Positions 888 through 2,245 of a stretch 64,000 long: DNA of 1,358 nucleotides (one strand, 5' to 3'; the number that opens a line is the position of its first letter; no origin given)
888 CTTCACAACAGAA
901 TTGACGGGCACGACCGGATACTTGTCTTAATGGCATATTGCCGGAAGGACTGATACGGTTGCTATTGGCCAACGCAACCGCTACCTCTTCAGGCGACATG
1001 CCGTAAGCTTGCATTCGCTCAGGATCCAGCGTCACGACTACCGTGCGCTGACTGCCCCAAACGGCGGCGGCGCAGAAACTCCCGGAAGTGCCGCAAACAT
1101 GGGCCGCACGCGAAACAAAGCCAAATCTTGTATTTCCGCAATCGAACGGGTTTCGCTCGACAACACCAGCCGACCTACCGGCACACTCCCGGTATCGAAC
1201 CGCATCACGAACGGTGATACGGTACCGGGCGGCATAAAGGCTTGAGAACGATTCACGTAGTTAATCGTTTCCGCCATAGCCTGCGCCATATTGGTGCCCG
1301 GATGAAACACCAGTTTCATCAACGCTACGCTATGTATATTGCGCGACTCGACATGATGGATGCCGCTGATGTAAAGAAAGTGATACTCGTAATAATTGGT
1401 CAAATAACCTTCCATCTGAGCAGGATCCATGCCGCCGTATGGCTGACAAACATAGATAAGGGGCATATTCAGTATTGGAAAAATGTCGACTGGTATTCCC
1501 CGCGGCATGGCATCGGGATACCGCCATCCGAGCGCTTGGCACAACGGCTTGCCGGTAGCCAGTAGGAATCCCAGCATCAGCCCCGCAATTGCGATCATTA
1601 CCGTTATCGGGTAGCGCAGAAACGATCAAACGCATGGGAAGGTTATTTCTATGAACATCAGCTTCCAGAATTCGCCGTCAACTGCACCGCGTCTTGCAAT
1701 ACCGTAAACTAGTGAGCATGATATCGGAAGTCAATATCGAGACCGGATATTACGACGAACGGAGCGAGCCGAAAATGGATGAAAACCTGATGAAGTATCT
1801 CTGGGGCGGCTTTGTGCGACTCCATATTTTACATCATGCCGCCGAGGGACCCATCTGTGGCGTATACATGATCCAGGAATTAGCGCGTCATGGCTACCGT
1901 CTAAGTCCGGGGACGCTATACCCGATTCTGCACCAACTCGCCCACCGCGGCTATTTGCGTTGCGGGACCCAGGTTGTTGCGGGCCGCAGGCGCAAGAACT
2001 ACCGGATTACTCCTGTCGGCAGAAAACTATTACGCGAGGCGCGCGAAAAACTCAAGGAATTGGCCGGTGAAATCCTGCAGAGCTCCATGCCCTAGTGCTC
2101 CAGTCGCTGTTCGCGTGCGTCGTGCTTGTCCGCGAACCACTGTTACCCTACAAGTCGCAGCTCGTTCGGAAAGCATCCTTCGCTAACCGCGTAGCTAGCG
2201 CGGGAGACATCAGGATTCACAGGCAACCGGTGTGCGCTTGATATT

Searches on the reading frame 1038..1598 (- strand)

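Call 40: search_protein_families(library=pfam, proteins=[window:1038-1598:-], max_evalue=0.01)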
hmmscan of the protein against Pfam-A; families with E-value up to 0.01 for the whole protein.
window:1038-1598:- (186 aa): 1 family
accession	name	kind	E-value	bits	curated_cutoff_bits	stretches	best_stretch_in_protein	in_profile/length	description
PF00873.25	ACR_tran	-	1.4e-13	50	28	1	35-176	30-173/1021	AcrB/AcrD/AcrF family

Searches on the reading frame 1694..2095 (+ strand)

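Call 40: search_protein_families(library=pfam, proteins=[window:1694-2095:+], max_evalue=0.01)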
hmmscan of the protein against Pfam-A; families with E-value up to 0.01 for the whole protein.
window:1694-2095:+ (133 aa): 2 families
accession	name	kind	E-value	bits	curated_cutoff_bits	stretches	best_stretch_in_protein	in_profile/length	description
PF03551.20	PadR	-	1.8e-16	60.3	27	1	45-115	1-75/75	Transcriptional regulator PadR-like family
PF13601.12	HTH_34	-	7.3e-06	26.5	27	1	69-123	25-79/80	Winged helix DNA-binding domain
